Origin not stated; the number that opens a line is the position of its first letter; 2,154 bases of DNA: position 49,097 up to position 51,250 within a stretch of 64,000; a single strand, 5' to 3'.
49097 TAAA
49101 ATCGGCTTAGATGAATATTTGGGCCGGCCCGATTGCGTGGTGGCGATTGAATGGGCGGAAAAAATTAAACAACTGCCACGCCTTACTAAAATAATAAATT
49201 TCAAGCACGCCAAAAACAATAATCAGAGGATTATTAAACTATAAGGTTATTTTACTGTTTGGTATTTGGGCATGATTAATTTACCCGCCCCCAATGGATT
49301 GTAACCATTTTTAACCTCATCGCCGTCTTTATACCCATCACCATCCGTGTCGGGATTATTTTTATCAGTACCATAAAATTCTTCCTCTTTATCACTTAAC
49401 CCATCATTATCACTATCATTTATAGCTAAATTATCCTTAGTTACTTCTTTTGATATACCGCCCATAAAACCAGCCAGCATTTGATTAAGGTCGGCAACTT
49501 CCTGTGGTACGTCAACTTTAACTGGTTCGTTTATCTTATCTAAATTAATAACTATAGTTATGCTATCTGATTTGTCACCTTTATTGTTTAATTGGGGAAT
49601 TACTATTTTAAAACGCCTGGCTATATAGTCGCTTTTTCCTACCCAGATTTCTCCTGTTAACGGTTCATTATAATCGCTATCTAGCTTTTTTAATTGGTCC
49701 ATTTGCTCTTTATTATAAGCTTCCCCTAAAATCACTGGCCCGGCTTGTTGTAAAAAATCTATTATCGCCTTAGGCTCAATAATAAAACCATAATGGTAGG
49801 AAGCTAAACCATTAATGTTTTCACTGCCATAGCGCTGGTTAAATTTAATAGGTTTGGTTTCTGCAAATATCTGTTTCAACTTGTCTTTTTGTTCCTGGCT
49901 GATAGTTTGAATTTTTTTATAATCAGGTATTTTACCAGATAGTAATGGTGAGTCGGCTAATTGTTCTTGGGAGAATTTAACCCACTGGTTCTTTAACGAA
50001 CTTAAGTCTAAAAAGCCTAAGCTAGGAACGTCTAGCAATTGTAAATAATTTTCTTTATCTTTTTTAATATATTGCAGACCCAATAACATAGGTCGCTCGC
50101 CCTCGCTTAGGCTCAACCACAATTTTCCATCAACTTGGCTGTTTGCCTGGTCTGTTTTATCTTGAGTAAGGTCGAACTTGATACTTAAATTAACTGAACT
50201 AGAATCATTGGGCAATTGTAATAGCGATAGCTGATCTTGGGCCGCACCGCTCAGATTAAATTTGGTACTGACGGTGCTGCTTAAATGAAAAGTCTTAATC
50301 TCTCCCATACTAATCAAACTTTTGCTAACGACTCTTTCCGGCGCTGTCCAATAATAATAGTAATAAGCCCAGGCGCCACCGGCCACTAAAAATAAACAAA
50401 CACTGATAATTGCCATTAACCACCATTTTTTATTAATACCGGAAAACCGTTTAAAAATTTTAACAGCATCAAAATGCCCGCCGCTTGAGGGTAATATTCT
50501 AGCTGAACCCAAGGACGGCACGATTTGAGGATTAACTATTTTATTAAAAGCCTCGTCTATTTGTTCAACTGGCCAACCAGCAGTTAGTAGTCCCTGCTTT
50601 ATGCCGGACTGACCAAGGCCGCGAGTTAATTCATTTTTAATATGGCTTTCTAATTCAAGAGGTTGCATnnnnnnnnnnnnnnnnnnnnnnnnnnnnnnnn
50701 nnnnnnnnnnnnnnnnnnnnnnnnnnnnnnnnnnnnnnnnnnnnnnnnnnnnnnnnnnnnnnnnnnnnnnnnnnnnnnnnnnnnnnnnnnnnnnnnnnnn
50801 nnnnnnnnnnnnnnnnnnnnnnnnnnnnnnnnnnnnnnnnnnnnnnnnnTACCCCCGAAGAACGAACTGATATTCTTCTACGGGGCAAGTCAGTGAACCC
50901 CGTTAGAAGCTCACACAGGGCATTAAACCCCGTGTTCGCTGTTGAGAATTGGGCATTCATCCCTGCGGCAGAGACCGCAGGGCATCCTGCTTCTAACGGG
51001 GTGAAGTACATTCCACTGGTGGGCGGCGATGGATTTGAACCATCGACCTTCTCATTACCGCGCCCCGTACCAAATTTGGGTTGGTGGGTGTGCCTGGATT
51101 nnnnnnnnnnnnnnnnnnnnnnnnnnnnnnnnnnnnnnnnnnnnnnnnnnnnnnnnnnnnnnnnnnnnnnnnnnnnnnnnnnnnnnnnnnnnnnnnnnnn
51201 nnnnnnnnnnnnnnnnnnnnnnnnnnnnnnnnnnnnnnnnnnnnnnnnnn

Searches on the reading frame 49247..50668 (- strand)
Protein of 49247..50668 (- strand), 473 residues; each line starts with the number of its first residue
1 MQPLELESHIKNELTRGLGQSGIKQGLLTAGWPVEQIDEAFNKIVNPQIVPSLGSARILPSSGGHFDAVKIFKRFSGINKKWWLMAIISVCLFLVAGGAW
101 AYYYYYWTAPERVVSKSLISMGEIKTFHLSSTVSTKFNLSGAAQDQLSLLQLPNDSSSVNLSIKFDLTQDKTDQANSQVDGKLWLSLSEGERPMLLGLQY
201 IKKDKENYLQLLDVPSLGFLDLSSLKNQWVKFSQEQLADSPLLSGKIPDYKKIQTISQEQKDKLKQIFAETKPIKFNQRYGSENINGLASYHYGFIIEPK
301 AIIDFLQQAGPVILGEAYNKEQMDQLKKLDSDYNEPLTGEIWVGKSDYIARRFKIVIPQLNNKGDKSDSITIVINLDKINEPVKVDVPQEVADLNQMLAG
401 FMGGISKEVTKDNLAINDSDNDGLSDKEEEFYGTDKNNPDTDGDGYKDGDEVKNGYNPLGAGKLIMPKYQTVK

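Call 22: search_protein_families(library=pfam, proteins=[window:49247-50668:-])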
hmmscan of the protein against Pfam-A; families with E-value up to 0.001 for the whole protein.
window:49247-50668:- (473 aa): 1 family
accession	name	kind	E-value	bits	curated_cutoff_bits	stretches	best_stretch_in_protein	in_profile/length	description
PF18884.5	TSP3_bac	-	1.4e-11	44.4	25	2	418-435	1-18/22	Bacterial TSP3 repeat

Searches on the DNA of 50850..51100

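Call 71: search_rna_families(source=window, start=50850, end=51100, threshold=evalue, max_evalue=1)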
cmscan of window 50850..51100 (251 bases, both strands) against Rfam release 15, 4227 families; matches with E-value up to 1: 2.
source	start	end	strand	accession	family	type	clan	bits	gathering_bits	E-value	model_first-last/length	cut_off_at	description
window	51019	51065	+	RF04354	Plastid-ycf2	Cis-reg;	-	18.8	65.7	0.17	1-75/75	no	Plastid-ycf2 5UTR RNA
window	50933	51052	+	RF03066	COG3610-DE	Gene; sRNA;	-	18.5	73.5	0.28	1-116/116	no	COG3610-DE RNA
